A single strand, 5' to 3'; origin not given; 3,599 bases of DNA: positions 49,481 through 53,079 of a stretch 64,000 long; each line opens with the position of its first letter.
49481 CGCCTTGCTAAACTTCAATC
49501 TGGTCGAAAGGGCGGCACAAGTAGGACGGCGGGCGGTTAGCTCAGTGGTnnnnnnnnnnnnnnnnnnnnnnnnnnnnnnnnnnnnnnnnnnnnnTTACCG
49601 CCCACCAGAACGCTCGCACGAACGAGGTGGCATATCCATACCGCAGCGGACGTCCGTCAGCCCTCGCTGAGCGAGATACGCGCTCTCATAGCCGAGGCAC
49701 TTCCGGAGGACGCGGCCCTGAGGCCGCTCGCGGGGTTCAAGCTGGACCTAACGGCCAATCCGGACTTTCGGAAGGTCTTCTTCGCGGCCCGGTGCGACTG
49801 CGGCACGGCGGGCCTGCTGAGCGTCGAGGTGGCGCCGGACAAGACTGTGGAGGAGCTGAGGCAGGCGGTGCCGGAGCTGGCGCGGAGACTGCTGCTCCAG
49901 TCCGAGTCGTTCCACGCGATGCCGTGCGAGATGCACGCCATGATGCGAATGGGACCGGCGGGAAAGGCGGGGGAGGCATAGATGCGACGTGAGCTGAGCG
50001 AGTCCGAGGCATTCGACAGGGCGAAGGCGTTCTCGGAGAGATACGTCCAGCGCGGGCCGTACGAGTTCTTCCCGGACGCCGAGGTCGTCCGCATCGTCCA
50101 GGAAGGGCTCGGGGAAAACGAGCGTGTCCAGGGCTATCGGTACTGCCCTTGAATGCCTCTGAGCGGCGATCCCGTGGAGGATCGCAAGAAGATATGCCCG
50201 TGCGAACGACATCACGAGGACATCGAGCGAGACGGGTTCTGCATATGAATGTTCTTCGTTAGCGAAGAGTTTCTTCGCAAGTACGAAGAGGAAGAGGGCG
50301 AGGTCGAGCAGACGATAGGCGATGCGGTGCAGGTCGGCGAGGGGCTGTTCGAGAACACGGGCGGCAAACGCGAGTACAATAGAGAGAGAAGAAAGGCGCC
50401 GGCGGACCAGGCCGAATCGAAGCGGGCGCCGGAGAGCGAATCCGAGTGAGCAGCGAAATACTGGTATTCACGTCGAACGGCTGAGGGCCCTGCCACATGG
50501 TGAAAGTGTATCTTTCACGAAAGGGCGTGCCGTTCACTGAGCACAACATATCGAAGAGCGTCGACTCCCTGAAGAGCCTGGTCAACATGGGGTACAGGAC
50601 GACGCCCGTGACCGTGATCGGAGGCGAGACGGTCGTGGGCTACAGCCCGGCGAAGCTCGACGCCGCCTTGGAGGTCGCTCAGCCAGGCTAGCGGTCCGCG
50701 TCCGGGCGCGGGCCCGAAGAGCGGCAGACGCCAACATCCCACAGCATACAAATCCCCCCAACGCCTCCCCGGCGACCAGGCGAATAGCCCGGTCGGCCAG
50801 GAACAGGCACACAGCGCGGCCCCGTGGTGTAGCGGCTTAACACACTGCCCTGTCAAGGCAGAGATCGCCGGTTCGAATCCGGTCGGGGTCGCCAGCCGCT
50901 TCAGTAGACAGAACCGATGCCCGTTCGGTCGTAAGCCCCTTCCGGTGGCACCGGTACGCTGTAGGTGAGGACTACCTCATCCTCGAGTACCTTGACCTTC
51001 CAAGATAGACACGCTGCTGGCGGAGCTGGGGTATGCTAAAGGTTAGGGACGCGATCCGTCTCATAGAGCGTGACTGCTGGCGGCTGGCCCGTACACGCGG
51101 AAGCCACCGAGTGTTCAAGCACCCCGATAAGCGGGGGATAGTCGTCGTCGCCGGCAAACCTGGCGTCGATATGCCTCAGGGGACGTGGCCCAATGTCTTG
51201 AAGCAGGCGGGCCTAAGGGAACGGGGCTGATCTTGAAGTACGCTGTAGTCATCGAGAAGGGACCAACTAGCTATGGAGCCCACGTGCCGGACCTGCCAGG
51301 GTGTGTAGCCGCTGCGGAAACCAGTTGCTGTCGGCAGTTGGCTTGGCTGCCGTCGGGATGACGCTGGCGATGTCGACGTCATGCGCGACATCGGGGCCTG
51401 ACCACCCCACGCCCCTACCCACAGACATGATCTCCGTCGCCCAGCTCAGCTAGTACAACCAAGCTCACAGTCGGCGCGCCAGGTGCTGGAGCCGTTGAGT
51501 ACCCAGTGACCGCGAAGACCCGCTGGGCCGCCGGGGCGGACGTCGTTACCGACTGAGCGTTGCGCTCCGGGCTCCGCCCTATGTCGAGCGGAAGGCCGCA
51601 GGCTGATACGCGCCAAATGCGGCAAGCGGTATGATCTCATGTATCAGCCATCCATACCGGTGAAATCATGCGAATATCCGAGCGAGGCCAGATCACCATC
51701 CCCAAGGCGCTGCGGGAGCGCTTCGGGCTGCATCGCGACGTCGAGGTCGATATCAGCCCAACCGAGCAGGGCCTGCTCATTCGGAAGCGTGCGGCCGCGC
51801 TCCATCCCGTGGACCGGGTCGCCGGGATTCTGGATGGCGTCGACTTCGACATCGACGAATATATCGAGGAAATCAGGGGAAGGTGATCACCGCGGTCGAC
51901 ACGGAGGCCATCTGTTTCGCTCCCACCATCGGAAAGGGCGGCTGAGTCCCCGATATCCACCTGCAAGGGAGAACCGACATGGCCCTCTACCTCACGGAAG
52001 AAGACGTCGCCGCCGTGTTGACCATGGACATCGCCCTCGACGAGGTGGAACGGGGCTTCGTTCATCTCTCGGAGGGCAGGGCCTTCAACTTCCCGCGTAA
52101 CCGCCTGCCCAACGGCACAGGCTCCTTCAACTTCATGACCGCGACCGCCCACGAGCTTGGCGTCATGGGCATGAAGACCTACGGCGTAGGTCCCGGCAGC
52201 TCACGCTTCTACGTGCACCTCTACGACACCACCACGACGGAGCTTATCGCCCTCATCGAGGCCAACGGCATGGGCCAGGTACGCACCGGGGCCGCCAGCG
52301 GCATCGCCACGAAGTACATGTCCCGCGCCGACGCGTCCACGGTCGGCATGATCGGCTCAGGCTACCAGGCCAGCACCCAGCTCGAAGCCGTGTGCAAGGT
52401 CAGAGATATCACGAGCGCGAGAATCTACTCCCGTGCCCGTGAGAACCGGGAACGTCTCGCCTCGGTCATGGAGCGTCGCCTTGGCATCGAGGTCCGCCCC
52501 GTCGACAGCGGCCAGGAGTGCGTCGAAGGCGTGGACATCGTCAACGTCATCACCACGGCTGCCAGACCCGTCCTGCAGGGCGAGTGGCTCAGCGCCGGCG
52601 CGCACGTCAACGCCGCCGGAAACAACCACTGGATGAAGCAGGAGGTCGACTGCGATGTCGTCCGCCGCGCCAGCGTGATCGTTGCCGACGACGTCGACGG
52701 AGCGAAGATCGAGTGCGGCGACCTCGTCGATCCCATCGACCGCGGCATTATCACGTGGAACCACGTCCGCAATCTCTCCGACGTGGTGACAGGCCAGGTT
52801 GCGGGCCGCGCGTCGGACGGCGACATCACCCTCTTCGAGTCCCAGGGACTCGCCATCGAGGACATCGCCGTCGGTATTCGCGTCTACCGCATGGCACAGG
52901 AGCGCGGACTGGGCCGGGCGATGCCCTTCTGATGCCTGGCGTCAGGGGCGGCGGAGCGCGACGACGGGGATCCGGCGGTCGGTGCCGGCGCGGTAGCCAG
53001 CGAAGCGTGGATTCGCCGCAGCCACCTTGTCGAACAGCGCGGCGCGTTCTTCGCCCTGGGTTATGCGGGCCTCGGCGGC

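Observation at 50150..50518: All three in-frame TGAs are followed by the same hairpin geometry (SECIS-like)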

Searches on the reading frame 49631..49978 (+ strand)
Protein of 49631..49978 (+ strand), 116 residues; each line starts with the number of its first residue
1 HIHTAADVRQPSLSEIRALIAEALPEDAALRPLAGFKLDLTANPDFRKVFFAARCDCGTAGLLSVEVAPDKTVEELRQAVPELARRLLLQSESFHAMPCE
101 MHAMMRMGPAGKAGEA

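Call 6: search_protein_families(library=pfam, proteins=[window:49631-49978:+], max_evalue=0.1)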
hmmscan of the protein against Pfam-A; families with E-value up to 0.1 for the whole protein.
seq(116 aa): 0 families

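Call 7: search_protein_families(library=ncbifam, proteins=[window:49631-49978:+], max_evalue=0.1)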
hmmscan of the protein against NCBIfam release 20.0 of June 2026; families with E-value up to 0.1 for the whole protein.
seq(116 aa): 0 families

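Call 52: find_homologous_proteins(query=A2, max_evalue=0.001)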
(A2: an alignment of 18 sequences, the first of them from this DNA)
Query A2 (18 sequences) (108 aa, profile of the alignment): 137 proteins with E <= 0.001 among 1157 candidates; the best 120 are listed.
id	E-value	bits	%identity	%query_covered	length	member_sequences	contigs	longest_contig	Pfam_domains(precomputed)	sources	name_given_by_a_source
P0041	7.0e-43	163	58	94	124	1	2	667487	-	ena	-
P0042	1.5e-42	162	62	88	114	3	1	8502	-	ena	-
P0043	1.8e-42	161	66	92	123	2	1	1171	-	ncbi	-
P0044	4.2e-42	160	61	88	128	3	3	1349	-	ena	-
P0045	1.2e-41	159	64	88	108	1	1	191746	-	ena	-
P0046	1.5e-41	158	58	94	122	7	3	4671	-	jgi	-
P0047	1.6e-41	158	63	88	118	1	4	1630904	-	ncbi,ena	-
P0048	2.3e-41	158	62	88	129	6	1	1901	-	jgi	-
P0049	3.3e-41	157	53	87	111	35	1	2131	-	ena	-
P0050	3.9e-41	157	55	87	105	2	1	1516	-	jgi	-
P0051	4.1e-41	157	67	90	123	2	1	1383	-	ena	-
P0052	5.6e-41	157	60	88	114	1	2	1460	-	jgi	jgi:hypothetical protein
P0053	8.4e-41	156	59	94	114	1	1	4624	-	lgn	-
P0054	1.2e-40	155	65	90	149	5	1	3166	-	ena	-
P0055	1.4e-40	155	59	93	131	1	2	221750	-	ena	-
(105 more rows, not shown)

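Call 57: predict_structure(alignment_id=A3)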
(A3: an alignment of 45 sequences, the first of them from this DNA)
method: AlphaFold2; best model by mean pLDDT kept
length: 108 residues; sequences in the alignment: 45
mean_pLDDT: 89.3   pTM: 0.78
mean pLDDT of the five models: 89.3, 88.8, 88.2, 87.8, 87.0
residues with pLDDT >= 90: 80; 70-90: 17; 50-70: 9; < 50: 2
segments of 3 or more residues with pLDDT < 50: none
pLDDT, mean of each block of 10 residues (from residue 1): 94 95 86 77 94 94 96 98 96 88 56
secondary structure, 60 per line:
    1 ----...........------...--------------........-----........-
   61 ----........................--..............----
elements in order: H5-15 E22-24 E39-46 E52-59 H65-88 H91-104

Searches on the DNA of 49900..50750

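Call 10: search_rna_families(source=window, start=49900, end=50750, threshold=evalue, max_evalue=10, show_alignments=3)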
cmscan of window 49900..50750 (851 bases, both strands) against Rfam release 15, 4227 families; matches with E-value up to 10: 0.
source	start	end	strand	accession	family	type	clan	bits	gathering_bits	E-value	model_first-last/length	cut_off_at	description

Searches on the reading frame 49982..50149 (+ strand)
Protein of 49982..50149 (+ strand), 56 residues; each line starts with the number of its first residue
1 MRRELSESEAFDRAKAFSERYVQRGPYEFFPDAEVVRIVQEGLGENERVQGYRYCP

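Call 47: list_cluster_members(proteins=[window:49982-50149:+, window:50497-50688:+, window:50249-50446:+, window:50153-50245:+])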
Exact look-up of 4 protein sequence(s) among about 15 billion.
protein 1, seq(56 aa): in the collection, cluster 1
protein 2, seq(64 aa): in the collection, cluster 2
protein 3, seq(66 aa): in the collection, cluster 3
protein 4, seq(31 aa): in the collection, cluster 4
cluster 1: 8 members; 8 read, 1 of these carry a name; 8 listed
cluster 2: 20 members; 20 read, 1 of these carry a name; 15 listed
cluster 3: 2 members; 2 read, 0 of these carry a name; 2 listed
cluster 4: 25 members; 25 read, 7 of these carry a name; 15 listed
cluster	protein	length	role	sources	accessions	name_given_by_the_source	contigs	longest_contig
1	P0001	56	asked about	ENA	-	-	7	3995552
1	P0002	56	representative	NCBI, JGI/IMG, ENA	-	ferredoxin-thioredoxin reductase catalytic subunit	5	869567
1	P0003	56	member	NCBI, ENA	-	-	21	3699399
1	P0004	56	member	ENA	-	-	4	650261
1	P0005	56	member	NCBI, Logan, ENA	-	-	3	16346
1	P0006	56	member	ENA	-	-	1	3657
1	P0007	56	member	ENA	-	-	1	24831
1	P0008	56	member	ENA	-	-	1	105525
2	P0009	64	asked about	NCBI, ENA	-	-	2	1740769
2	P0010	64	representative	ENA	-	-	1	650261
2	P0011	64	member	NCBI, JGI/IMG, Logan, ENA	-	glutaredoxin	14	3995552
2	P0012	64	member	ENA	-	-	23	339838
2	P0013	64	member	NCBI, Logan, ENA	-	-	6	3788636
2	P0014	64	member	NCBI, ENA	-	-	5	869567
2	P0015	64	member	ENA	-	-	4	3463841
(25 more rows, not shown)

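Call 64: find_encoding_contigs(protein=P0001, flank=3000, max_places=6)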
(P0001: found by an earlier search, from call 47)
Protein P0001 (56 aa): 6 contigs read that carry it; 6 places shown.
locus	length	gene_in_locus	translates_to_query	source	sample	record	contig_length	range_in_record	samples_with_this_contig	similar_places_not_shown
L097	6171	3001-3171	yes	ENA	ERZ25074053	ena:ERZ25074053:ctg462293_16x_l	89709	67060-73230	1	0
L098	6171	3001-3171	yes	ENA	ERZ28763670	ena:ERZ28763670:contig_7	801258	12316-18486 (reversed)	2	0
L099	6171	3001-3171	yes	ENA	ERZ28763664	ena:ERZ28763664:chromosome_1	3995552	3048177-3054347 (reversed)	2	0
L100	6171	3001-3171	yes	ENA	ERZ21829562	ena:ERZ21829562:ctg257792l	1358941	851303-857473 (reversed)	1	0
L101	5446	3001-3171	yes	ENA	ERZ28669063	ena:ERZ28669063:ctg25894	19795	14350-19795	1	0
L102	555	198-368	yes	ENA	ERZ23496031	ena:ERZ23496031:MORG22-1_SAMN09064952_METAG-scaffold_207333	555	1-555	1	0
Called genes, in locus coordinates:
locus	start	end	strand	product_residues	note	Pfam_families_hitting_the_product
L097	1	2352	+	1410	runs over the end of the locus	PF04997:RNA_pol_Rpb1_1, PF00623:RNA_pol_Rpb1_2, PF04983:RNA_pol_Rpb1_3, PF05000:RNA_pol_Rpb1_4, PF04998:RNA_pol_Rpb1_5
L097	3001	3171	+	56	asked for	PF02943:FeThRed_B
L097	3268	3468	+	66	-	-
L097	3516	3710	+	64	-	PF00462:Glutaredoxin (weak)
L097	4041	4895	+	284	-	PF02548:Pantoate_transf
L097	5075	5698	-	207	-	-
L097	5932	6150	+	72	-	PF04014:MazE_antitoxin (weak)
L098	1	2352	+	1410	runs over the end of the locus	PF04997:RNA_pol_Rpb1_1, PF00623:RNA_pol_Rpb1_2, PF04983:RNA_pol_Rpb1_3, PF05000:RNA_pol_Rpb1_4, PF04998:RNA_pol_Rpb1_5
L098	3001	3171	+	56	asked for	PF02943:FeThRed_B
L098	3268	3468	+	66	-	-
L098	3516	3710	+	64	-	PF00462:Glutaredoxin (weak)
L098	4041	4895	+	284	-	PF02548:Pantoate_transf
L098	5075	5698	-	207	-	-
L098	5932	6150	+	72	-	-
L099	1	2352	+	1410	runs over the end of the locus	PF04997:RNA_pol_Rpb1_1, PF00623:RNA_pol_Rpb1_2, PF04983:RNA_pol_Rpb1_3, PF05000:RNA_pol_Rpb1_4, PF04998:RNA_pol_Rpb1_5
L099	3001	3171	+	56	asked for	PF02943:FeThRed_B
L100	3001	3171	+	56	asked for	PF02943:FeThRed_B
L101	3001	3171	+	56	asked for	PF02943:FeThRed_B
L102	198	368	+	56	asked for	PF02943:FeThRed_B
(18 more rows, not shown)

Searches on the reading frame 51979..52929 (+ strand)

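Call 39: search_protein_families(library=ncbifam, proteins=[window:51979-52929:+], max_evalue=0.00001)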
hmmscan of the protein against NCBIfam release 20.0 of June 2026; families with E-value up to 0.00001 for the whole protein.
window:51979-52929:+ (317 aa): 13 families
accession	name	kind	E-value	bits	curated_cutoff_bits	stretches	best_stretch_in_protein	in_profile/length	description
NF006379.0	PRK08618.1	equivalog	4.5e-69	233.3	417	1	3-315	2-324/326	ornithine cyclodeaminase family protein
TIGR02371.1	ala_DH_arch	equivalog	1.1e-61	208.8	409.15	1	3-315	3-322/325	alanine dehydrogenase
NF005011.0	PRK06407.1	subfamily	1e-55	189.1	337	1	3-304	3-297/302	ornithine cyclodeaminase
NF004793.0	PRK06141.1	equivalog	1.7e-48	165.2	322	1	79-307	85-312/314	bifunctional Delta(1)-pyrroline-2-carboxylate/Delta(1)-piperideine-2-carboxylate reductase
NF045643.1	ImmsucRedBhcD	equivalog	2.9e-48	164.9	500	1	5-314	4-318/321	iminosuccinate reductase BhcD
NF006141.0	PRK08291.1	equivalog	1.1e-44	152.8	408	1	5-312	7-325/330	cyclodeaminase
TIGR02992.1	ectoine_eutC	equivalog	2.8e-44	151.5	471.65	1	5-312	4-322/326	ectoine utilization protein EutC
NF005762.1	PRK07589.1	equivalog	1.3e-31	109.9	350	1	99-314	108-317/334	ornithine cyclodeaminase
NF005296.0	PRK06823.1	equivalog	4.2e-29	101.5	438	1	83-304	91-311/315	ornithine cyclodeaminase family protein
NF005603.0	PRK07340.1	equivalog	8.5e-28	97.5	266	1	5-300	7-297/307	delta(1)-pyrroline-2-carboxylate reductase family protein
NF004848.0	PRK06199.1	subfamily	1.1e-27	97.1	362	1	76-314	112-369/379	tyramine oxidase subunit B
TIGR03944.1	dehyd_SbnB_fam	equivalog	1.4e-25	90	326.9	1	81-315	93-324/327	2,3-diaminopropionate biosynthesis protein SbnB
NF045512.1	PyrPipCarbRedLhpI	equivalog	2.6e-20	72.8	400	1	7-299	5-290/298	bifunctional Delta(1)-pyrroline-2-carboxylate/Delta(1)-piperideine-2-carboxylate reductase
